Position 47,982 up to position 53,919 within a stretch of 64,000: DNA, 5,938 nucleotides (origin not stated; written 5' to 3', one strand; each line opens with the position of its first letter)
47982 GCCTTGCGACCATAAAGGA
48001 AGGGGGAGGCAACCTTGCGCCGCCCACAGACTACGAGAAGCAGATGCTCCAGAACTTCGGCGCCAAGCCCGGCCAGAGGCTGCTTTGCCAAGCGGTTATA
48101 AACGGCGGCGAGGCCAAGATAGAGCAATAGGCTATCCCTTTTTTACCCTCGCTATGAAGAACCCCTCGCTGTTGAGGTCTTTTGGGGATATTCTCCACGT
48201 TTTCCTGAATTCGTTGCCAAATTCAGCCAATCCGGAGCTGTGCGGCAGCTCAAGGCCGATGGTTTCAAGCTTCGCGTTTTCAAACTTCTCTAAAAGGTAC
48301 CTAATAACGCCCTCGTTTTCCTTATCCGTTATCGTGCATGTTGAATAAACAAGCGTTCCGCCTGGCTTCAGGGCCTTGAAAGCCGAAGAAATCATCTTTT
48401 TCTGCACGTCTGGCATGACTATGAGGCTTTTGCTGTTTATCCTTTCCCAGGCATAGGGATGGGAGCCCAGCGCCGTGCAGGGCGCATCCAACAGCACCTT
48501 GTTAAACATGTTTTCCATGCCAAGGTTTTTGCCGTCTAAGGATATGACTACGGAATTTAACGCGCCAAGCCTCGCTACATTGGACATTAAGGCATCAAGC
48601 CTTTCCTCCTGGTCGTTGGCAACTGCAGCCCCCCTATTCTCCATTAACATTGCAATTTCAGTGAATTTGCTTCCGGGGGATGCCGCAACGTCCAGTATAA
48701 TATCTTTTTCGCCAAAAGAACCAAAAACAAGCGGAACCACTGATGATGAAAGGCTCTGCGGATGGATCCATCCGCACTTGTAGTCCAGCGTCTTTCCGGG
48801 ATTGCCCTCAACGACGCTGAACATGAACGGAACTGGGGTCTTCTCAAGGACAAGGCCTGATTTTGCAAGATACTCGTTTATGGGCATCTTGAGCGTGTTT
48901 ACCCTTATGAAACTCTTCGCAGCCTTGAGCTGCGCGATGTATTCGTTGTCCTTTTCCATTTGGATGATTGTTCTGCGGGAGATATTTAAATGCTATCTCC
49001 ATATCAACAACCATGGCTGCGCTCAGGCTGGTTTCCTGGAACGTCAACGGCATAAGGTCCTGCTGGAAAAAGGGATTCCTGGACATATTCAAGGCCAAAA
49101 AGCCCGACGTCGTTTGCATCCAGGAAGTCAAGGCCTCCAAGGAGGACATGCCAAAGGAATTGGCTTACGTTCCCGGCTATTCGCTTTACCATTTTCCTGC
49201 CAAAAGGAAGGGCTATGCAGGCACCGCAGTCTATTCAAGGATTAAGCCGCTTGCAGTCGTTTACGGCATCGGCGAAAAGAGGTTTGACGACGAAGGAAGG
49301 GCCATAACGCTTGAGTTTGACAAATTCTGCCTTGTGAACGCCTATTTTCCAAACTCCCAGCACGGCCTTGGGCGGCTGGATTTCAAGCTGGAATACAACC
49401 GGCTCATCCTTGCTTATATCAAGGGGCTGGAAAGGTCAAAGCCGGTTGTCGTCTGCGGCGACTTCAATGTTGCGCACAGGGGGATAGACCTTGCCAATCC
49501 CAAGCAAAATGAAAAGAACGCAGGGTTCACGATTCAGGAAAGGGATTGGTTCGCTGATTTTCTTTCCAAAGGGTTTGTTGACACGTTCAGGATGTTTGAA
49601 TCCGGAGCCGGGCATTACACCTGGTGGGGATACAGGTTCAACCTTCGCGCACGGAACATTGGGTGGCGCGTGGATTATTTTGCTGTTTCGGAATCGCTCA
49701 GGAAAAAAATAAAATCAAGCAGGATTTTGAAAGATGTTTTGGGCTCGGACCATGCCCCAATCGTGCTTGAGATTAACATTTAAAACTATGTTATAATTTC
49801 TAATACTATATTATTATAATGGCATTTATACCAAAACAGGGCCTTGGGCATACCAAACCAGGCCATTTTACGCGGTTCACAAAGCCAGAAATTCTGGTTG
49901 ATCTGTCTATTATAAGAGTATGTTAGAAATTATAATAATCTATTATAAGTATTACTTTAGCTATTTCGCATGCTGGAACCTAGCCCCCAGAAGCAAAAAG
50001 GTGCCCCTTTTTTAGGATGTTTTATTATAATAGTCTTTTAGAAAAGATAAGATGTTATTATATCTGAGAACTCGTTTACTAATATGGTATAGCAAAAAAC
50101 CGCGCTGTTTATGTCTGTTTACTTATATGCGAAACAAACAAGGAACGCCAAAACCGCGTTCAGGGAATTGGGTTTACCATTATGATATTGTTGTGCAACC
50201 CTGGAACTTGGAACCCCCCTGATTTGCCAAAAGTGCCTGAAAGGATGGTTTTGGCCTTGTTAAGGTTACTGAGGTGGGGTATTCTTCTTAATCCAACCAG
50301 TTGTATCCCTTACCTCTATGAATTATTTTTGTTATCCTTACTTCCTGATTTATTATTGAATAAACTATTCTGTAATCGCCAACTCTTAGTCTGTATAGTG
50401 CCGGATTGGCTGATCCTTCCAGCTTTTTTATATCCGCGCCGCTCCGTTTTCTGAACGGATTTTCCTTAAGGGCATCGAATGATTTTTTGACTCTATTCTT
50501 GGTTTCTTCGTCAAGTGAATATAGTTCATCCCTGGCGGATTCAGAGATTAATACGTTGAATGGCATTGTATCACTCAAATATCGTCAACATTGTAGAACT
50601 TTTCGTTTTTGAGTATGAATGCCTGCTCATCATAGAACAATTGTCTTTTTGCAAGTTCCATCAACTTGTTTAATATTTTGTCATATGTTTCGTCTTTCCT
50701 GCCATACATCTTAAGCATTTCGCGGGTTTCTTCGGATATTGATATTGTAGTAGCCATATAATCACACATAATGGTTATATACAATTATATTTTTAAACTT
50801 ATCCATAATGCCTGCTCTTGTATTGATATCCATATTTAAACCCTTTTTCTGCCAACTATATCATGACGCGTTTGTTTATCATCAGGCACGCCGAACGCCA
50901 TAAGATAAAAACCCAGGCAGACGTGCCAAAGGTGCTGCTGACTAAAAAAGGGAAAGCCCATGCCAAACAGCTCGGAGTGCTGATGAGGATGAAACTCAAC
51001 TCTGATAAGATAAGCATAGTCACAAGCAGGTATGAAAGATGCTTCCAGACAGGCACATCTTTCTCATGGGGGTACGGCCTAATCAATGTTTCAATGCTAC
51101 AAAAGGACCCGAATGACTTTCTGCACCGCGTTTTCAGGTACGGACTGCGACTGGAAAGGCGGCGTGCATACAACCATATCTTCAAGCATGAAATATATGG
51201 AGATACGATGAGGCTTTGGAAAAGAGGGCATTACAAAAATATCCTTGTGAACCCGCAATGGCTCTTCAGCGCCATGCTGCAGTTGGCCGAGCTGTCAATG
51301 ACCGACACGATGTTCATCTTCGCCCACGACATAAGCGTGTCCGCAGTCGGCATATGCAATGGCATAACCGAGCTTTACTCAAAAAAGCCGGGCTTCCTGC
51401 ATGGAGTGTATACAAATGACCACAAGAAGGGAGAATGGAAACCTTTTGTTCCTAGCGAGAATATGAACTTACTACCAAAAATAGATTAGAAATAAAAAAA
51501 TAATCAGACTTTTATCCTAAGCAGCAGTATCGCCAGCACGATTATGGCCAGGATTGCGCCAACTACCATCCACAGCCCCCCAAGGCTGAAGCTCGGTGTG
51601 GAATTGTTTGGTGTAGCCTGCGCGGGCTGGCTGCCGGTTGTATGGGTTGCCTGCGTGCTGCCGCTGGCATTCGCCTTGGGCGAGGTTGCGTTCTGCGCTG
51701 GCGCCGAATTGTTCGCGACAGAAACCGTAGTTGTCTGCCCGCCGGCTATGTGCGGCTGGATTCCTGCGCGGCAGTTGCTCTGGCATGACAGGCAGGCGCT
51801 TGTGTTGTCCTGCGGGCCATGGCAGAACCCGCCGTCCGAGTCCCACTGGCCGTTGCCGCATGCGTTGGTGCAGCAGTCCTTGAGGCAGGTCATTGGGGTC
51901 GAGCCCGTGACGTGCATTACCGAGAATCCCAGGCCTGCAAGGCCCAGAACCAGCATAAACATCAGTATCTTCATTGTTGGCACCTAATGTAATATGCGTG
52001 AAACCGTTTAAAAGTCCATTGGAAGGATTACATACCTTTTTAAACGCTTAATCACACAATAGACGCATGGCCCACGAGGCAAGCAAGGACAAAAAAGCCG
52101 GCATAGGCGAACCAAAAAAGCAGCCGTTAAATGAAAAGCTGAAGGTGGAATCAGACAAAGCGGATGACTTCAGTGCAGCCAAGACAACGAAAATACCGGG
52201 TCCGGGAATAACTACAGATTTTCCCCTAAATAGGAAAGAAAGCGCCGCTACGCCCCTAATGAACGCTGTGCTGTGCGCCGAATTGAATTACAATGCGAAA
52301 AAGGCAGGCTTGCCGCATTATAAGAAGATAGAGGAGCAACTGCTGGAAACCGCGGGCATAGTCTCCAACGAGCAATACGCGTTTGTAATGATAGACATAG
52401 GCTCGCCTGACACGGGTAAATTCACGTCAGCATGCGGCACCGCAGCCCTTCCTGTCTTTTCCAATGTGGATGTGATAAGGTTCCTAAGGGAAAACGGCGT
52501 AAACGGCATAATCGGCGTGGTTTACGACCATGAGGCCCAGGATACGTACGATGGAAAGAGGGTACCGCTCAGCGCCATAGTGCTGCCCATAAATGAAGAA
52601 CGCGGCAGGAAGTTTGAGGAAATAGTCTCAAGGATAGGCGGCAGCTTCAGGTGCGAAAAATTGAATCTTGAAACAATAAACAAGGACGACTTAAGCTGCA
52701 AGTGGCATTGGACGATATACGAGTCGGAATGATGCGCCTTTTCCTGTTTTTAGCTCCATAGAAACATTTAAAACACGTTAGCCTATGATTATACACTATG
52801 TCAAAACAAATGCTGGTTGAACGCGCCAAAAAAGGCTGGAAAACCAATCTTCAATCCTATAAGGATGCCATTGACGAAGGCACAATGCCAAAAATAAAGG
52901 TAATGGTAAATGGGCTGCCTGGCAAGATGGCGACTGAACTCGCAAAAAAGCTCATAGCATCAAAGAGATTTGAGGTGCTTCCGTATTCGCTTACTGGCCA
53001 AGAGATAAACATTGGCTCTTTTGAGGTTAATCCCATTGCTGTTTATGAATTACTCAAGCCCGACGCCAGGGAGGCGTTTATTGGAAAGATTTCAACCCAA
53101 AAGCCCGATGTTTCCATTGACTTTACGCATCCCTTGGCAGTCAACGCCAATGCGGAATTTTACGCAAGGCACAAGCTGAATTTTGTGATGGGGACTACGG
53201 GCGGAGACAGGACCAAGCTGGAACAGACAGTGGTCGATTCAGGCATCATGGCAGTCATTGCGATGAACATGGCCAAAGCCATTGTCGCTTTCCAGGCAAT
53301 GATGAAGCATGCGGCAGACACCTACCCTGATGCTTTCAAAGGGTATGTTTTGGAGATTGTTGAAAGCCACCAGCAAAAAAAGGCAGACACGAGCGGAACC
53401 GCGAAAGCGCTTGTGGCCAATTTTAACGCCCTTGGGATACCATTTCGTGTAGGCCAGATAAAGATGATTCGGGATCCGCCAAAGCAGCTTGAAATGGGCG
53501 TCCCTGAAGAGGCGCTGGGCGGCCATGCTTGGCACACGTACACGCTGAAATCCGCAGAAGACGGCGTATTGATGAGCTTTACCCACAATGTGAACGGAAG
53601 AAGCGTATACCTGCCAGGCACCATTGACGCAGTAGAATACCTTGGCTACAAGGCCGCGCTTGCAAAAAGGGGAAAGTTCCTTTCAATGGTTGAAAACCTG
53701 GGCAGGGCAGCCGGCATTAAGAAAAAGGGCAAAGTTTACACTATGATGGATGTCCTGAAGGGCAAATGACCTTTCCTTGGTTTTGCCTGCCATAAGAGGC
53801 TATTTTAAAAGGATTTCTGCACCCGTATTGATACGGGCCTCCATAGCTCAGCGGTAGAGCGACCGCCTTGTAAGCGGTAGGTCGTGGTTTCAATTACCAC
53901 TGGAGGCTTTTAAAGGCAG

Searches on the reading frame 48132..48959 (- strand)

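Call 16: search_protein_families(library=pfam, proteins=[window:48132-48959:-], max_evalue=0.001)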
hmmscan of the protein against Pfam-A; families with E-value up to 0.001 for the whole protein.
window:48132-48959:- (275 aa): 1 family
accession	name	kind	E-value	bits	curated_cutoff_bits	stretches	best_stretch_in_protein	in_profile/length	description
PF01189.24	Methyltr_RsmB-F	-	2.5e-41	142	27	1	84-272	8-198/199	16S rRNA methyltransferase RsmB/F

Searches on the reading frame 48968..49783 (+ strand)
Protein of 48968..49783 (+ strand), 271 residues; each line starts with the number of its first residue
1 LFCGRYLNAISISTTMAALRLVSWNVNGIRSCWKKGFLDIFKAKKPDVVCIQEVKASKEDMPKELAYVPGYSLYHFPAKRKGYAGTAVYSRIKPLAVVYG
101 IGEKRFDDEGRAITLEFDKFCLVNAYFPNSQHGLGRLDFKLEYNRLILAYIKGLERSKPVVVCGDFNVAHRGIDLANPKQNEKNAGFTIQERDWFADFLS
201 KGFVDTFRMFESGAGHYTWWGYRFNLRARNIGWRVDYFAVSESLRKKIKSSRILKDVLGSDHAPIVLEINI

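Call 16: search_protein_families(library=pfam, proteins=[window:48968-49783:+], max_evalue=0.001)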
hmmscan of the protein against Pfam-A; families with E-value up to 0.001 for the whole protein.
window:48968-49783:+ (271 aa): 2 families
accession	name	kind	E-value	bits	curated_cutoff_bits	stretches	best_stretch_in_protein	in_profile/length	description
PF03372.29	Exo_endo_phos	-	3e-34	119.1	24.5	1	22-262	1-225/225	Endonuclease/Exonuclease/phosphatase family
PF14529.12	Exo_endo_phos_2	-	9.2e-05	22.7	27.4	0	121-265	2-116/117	Endonuclease-reverse transcriptase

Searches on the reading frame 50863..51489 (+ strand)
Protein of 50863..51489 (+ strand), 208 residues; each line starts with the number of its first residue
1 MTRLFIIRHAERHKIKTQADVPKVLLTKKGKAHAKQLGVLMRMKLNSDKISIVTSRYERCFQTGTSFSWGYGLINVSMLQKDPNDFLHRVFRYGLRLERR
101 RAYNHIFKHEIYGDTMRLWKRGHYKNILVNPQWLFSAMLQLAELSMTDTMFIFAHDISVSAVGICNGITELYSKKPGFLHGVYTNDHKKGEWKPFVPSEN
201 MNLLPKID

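Call 16: search_protein_families(library=pfam, proteins=[window:50863-51489:+], max_evalue=0.001)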
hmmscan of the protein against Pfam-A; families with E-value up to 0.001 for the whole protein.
window:50863-51489:+ (208 aa): 1 family
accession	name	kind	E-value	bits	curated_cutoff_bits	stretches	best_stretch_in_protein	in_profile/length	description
PF00300.27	His_Phos_1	-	0.00042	20.5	21.7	1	4-67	1-63/194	Histidine phosphatase superfamily (branch 1)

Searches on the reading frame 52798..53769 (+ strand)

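Call 16: search_protein_families(library=pfam, proteins=[window:52798-53769:+], max_evalue=0.001)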
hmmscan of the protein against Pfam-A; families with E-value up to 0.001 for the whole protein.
window:52798-53769:+ (323 aa): 2 families
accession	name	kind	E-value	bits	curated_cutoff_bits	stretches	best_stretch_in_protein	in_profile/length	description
PF01113.26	DapB_N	-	5.9e-15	55.9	25.6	1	33-158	1-124/124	Dihydrodipicolinate reductase, N-terminus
PF05173.19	DapB_C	-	6.8e-14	52.4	27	1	162-286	2-107/121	Dihydrodipicolinate reductase, C-terminus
